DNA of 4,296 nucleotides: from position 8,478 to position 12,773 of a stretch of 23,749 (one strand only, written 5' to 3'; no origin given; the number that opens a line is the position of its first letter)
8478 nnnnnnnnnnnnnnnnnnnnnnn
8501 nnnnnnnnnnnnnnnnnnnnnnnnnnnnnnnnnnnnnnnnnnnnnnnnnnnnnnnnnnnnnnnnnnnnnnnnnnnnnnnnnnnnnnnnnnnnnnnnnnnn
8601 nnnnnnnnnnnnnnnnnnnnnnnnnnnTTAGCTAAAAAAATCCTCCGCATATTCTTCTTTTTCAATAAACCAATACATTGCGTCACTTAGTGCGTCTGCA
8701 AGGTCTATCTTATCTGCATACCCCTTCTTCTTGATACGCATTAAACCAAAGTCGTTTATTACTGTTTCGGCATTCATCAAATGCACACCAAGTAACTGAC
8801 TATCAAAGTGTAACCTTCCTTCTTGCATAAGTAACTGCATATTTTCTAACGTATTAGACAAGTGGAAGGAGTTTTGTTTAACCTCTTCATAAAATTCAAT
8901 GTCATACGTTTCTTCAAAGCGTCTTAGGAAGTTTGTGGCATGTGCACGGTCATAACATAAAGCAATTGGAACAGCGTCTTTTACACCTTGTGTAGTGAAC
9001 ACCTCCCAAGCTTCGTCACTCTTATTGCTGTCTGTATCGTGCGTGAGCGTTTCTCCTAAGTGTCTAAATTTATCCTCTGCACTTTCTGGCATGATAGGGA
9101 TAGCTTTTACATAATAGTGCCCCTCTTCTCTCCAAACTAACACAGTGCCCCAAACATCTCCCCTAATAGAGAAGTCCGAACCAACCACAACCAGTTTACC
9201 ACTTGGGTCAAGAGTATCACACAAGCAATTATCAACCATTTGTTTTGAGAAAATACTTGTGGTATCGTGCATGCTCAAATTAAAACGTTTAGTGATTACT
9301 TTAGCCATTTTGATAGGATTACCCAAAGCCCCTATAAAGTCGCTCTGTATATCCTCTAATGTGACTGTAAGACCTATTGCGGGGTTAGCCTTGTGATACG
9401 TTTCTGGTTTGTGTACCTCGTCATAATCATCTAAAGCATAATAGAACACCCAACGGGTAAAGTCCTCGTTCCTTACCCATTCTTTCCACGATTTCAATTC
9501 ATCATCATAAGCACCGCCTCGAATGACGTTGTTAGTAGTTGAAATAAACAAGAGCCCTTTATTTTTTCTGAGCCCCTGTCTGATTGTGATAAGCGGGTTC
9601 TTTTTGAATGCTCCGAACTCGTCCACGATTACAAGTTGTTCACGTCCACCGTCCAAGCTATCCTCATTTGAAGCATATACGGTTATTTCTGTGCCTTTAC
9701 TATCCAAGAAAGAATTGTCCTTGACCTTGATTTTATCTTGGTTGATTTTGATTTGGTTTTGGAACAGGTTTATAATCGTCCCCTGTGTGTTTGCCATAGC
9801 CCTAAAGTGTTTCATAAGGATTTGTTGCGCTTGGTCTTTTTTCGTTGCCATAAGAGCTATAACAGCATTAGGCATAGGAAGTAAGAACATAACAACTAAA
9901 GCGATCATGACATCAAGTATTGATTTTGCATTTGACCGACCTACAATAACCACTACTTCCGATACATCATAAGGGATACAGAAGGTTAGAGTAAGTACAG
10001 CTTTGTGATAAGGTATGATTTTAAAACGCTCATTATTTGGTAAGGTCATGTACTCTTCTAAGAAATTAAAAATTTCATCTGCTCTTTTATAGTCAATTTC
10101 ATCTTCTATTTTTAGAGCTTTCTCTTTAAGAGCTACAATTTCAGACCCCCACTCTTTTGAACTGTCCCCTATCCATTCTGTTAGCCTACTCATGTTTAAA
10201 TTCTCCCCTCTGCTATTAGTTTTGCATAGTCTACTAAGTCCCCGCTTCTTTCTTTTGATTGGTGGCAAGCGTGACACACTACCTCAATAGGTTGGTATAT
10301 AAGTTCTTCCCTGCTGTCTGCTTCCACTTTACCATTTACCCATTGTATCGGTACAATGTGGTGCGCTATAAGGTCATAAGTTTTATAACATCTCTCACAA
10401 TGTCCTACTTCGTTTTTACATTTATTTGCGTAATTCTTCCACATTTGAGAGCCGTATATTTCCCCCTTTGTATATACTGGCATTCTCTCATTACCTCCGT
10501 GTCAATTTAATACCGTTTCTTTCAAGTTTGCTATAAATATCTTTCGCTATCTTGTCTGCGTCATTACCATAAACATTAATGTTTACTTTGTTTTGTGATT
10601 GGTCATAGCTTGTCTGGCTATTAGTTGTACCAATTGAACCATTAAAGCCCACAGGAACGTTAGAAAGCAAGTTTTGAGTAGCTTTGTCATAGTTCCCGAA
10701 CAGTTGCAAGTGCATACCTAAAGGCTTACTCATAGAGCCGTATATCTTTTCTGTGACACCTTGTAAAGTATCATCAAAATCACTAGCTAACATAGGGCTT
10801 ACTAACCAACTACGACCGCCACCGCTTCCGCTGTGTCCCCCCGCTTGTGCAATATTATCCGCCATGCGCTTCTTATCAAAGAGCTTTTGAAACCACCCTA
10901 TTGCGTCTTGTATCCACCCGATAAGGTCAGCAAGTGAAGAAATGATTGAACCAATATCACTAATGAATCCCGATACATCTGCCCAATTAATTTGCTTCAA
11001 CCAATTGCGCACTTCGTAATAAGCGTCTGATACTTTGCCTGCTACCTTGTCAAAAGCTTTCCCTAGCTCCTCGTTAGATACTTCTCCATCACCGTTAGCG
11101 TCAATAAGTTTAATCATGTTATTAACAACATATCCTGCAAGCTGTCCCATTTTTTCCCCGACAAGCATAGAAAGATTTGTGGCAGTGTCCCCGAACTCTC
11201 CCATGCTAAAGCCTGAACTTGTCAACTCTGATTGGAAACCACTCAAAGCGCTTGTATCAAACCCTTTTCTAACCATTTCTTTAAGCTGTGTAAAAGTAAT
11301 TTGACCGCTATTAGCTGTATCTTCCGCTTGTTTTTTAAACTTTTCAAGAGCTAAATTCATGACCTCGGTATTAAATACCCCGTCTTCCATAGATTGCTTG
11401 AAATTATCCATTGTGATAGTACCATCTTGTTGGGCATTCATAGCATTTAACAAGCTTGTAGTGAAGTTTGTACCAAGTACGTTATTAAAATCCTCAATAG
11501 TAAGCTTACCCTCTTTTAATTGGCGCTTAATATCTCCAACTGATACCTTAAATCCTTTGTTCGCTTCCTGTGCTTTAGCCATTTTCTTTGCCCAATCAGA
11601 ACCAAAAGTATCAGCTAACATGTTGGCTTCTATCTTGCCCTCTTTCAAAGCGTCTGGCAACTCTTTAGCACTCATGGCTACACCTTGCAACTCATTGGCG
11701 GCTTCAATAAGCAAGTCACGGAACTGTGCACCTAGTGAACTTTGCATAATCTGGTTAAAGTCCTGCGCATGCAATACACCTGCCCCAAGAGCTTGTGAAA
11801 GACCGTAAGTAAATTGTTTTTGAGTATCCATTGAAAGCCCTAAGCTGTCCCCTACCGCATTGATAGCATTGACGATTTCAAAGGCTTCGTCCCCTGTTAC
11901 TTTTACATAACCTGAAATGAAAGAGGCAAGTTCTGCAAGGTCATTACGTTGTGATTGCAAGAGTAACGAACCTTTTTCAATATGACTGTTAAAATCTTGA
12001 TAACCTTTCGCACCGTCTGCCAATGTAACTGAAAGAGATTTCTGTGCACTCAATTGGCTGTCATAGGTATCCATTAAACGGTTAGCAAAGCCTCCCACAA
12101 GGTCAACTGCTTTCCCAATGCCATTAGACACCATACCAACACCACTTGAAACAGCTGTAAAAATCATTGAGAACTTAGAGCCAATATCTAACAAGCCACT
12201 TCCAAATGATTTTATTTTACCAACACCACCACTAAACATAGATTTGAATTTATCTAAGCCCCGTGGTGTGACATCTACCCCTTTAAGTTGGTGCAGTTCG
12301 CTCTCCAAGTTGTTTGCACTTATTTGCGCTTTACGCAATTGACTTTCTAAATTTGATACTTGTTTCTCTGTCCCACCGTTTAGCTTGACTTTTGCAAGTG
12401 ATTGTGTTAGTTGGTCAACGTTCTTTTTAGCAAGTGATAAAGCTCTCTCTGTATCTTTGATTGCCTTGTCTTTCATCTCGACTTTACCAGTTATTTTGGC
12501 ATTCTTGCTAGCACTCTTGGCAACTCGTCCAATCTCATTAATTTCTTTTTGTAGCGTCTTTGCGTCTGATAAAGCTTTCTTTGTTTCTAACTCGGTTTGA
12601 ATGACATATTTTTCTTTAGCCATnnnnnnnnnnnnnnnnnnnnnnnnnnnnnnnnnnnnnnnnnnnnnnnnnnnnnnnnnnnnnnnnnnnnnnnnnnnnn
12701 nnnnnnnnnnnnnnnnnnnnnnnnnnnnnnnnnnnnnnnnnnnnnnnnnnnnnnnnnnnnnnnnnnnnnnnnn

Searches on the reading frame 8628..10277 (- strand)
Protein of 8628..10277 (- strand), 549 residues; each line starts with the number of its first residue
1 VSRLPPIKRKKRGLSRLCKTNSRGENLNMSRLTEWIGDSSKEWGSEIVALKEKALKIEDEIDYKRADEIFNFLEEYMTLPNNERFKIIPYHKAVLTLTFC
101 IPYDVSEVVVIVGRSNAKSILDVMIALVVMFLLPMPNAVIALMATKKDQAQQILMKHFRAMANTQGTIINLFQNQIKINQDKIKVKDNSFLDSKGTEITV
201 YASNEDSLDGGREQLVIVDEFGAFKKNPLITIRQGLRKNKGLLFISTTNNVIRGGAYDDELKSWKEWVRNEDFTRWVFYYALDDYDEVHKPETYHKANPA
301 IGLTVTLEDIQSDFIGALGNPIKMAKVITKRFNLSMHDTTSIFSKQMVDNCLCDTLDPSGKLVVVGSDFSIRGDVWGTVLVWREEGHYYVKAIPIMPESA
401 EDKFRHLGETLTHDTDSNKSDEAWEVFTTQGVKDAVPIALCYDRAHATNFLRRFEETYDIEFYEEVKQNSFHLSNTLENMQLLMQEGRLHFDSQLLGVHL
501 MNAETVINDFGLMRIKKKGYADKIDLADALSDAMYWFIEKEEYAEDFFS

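Call 23: search_protein_families(library=phrogs, proteins=[window:8628-10277:-], max_evalue=0.001)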
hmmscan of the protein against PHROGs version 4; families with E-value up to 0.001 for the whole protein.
window:8628-10277:- (549 aa): 5 families
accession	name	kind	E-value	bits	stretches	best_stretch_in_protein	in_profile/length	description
phrog_9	-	head and packaging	1.2e-81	276.8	1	47-544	176-670/812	terminase large subunit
phrog_2699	-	head and packaging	1.1e-26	94.4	2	273-391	15-137/315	terminase large subunit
phrog_4914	-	head and packaging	2.5e-08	34.8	1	60-193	50-197/213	terminase large subunit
phrog_7331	-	head and packaging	1.1e-06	29.3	1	465-542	19-97/113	terminase large subunit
phrog_5989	-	head and packaging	0.00011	22.5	1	66-234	118-271/347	terminase large subunit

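Call 55: search_protein_families(library=pfam, proteins=[window:8628-10277:-], max_evalue=1)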
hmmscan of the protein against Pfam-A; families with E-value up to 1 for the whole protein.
window:8628-10277:- (549 aa): 4 families
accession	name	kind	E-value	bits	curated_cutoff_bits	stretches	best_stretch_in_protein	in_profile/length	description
PF20441.4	TerL_nuclease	-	4.3e-85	285.8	24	1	271-541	3-286/286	Terminase large subunit, endonuclease domain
PF03354.21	TerL_ATPase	-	5.4e-52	176.5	23.7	1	89-266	1-178/178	Terminase large subunit, ATPase domain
PF03237.21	Terminase_6N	-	0.00086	19.4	22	1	137-295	29-180/215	Terminase large subunit, T4likevirus-type, N-terminal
PF19807.5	DUF6290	-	0.2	12.3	27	0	56-72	38-54/72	Family of unknown function (DUF6290)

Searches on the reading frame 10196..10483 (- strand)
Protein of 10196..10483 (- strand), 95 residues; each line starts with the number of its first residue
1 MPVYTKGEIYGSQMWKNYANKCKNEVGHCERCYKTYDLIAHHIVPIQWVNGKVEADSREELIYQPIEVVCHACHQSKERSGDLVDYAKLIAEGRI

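Call 23: search_protein_families(library=phrogs, proteins=[window:10196-10483:-], max_evalue=0.001)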
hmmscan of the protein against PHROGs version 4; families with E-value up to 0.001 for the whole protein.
window:10196-10483:- (95 aa): 4 families
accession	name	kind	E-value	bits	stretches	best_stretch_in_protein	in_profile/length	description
phrog_144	-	DNA, RNA and nucleotide metabolism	9.1e-09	36.2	1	8-82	65-137/175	HNH endonuclease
phrog_119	-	DNA, RNA and nucleotide metabolism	4e-05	23.6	1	8-82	184-259/443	HNH endonuclease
phrog_8048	-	DNA, RNA and nucleotide metabolism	0.00013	22.3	1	12-82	161-230/273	HNH endonuclease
phrog_4581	-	head and packaging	0.00016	22.2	1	10-79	48-110/395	terminase small subunit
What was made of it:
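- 10196..10483 (-): 95-aa HNH-motif protein directly upstream of TerL, homologue of c2 l11. call 23 (phrog_144 HNH endonuclease, E 9e-9).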

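Call 55: search_protein_families(library=pfam, proteins=[window:10196-10483:-], max_evalue=1)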
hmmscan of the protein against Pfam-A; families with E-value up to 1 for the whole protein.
window:10196-10483:- (95 aa): 2 families
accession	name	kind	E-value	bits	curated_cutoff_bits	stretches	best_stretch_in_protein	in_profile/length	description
PF22113.1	Mtrc-MtrF_II-IV_dom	-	0.0022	18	30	1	19-78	74-131/176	Outer membrane cytochrome MtrC/MtrF-like, domains II/IV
PF01844.29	HNH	-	0.0025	18.4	21.4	1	29-79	1-46/47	HNH endonuclease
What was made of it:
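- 10196..10483 (-): Call 55 (Pfam HNH 18.4 bits, below the 21.4 cut-off).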

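Call 90: search_solved_structures(query=window:10196-10483:-, max_evalue=1, show_alignments=1)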
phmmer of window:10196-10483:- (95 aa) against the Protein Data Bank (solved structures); distinct sequences matched with E-value up to 1: 1.
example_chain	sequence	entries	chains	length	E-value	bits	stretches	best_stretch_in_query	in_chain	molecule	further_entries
5i8l_A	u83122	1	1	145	0.92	13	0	30-68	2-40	Lysozyme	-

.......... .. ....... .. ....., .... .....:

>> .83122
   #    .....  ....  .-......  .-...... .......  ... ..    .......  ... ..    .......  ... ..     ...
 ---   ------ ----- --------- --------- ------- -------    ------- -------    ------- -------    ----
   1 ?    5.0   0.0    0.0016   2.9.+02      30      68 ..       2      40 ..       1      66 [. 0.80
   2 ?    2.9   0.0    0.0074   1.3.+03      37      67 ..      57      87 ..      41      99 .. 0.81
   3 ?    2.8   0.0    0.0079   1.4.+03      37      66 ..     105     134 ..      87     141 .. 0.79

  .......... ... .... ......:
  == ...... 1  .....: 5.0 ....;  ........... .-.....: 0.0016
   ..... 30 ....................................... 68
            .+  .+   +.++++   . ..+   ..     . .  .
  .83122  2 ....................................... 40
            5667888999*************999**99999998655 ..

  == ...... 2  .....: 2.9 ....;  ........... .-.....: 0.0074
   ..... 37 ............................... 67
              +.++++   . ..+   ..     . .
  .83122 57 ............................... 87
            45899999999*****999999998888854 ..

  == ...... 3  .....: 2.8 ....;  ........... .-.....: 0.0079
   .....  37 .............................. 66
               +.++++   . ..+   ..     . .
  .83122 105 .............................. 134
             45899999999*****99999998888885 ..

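Call 91: find_homologous_proteins(query=window:10196-10483:-)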
Query window:10196-10483:- (95 aa): 6 proteins with E <= 0.001 among 8 candidates.
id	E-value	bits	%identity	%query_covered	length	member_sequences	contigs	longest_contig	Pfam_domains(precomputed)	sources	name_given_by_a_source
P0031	2.5e-59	215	98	100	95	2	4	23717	-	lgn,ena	-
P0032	6.3e-59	214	97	100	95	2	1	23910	-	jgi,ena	jgi:hypothetical protein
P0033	1.7e-58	213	96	100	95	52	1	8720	-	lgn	-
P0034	8.7e-49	182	80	100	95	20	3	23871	-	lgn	-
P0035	3.1e-48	180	76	100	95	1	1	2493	-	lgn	-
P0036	1.1e-44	168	71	98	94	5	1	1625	-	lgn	-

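Call 97: find_encoding_contigs(protein=P0033, flank=7000, max_places=5)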
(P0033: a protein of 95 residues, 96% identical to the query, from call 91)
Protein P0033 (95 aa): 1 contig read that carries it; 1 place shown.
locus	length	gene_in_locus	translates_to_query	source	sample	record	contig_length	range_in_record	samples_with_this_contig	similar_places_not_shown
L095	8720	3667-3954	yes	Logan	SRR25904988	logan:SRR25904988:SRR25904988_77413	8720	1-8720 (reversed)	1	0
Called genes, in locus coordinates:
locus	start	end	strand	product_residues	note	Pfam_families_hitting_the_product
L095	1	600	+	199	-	?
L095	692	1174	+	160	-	-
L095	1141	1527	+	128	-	-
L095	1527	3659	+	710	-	PF20155:TMP_3, PF13405:EF-hand_6 (faint), PF00036:EF-hand_1 (faint)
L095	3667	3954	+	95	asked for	-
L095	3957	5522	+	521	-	PF03354:TerL_ATPase, PF20441:TerL_nuclease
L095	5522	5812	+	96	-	-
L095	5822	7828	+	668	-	-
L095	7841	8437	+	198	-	-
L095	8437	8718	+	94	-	?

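Call 98: find_encoding_contigs(protein=P0031, flank=6900, max_places=10)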
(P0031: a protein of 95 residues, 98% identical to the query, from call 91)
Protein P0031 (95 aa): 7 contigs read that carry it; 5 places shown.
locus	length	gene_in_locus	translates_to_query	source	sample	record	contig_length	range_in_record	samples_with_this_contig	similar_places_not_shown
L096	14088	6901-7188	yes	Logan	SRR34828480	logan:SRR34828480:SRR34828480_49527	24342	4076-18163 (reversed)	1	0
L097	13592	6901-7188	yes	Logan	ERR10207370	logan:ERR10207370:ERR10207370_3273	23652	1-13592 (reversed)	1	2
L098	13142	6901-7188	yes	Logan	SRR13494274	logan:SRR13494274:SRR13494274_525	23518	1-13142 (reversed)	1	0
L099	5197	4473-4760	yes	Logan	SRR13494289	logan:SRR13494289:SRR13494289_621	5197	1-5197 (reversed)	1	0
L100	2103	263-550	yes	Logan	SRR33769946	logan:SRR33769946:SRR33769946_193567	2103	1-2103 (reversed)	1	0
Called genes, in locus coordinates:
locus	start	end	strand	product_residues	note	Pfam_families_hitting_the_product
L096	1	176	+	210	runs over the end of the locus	-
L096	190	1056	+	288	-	-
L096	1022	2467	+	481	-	PF06673:L_lactis_ph-MCP, PF05065:Phage_capsid (weak)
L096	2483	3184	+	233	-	-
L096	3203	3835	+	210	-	PF06488:L_lac_phage_MSP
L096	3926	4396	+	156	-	-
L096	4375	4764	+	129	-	-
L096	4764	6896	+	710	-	PF20155:TMP_3, PF13405:EF-hand_6 (faint), PF00036:EF-hand_1 (faint)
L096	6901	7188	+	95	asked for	-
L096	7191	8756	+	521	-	PF03354:TerL_ATPase, PF20441:TerL_nuclease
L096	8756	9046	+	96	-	-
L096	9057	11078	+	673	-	-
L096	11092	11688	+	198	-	-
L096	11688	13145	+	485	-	-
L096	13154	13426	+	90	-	-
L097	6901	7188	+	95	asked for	-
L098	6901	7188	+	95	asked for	-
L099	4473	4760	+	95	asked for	-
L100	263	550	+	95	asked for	-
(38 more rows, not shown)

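Call 99: predict_structure(alignment_id=A3)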
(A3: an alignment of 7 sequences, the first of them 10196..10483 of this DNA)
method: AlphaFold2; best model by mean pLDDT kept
length: 95 residues; sequences in the alignment: 7
mean_pLDDT: 79.4   pTM: 0.68
mean pLDDT of the five models: 79.4, 64.2, 52.7, 49.7, 48.3
residues with pLDDT >= 90: 29; 70-90: 43; 50-70: 21; < 50: 2
segments of 3 or more residues with pLDDT < 50: none
pLDDT, mean of each block of 10 residues (from residue 1): 92 92 82 72 85 92 86 68 57 58
secondary structure, 60 per line:
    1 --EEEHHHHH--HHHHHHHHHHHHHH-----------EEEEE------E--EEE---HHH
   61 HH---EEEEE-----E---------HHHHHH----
elements in order: E3-5 H6-10 H13-26 E38-42 E52-54 H58-62 E66-70 H86-91

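Call 103: fold_search(model_id=the predicted structure, library=pdb)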
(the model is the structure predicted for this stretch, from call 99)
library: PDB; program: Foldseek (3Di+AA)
matches with E <= 10: 8; with E <= 0.001: 0
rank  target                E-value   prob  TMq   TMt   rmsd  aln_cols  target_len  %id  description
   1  8ro0_TF               3.0e+00  0.01  0.17  0.05  11.6        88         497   10  Structure of the C. elegans Intron Lariat Spliceosome primed for disassembly (ILS') (released 2024-08-07)
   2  8fm1_D                5.4e+00  0.02  0.27  0.10  12.6       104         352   15  Structure of CBASS Cap5 from Pseudomonas syringae in the absence of a ligand (apo form dimer) (released 2024-02-07)
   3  8fm1_C                7.6e+00  0.02  0.30  0.10  12.2       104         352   13  Structure of CBASS Cap5 from Pseudomonas syringae in the absence of a ligand (apo form dimer) (released 2024-02-07)
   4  5mhs_H                8.6e+00  0.01  0.15  0.09   9.6        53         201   17  T1L reovirus sigma1 complexed with 5C6 Fab fragments (released 2016-12-21)
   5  8ro1_TF               9.2e+00  0.01  0.14  0.04  11.6        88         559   11  Structure of the C. elegans Intron Lariat Spliceosome double-primed for disassembly (ILS'') (released 2024-08-07)
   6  8u9r_I                9.9e+00  0.04  0.26  0.22   8.6        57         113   14  STRUCTURAL BASIS OF TRANSCRIPTION: RNA POLYMERASE II SUBSTRATE BINDING AND METAL COORDINATION USING A FREE-ELECTRON LA (released 2024-09-18)
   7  2jox_MODEL_1_A        9.9e+00  0.03  0.25  0.23   5.5        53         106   13  Embryonic Neural Inducing Factor Churchill is not a DNA-Binding Zinc Finger Protein: Solution Structure Reveal (released 2007-08-21)
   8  6y24                  9.9e+00  0.01  0.22  0.24  11.1        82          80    8  Crystal structure of fourth KH domain of FUBP1 (released 2020-03-25)
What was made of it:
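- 10196..10483 (-): Call 103 (fold search not significant).
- On HNH-dependent (HK97-like) cos packaging machine: Against this, Pfam HNH is below its cut-off (call 55) and there is no significant PDB sequence or fold match (calls 90, 103).
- Pfam is below threshold and the fold search was uninformative (calls 55, 103).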

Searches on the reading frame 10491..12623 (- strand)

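Call 23: search_protein_families(library=phrogs, proteins=[window:10491-12623:-], max_evalue=0.001)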
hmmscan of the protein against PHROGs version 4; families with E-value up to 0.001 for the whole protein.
window:10491-12623:- (710 aa): 1 family
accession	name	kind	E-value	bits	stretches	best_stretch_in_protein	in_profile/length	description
phrog_9145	-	tail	2.4e-185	619.3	2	2-587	1-551/762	tail length tape measure protein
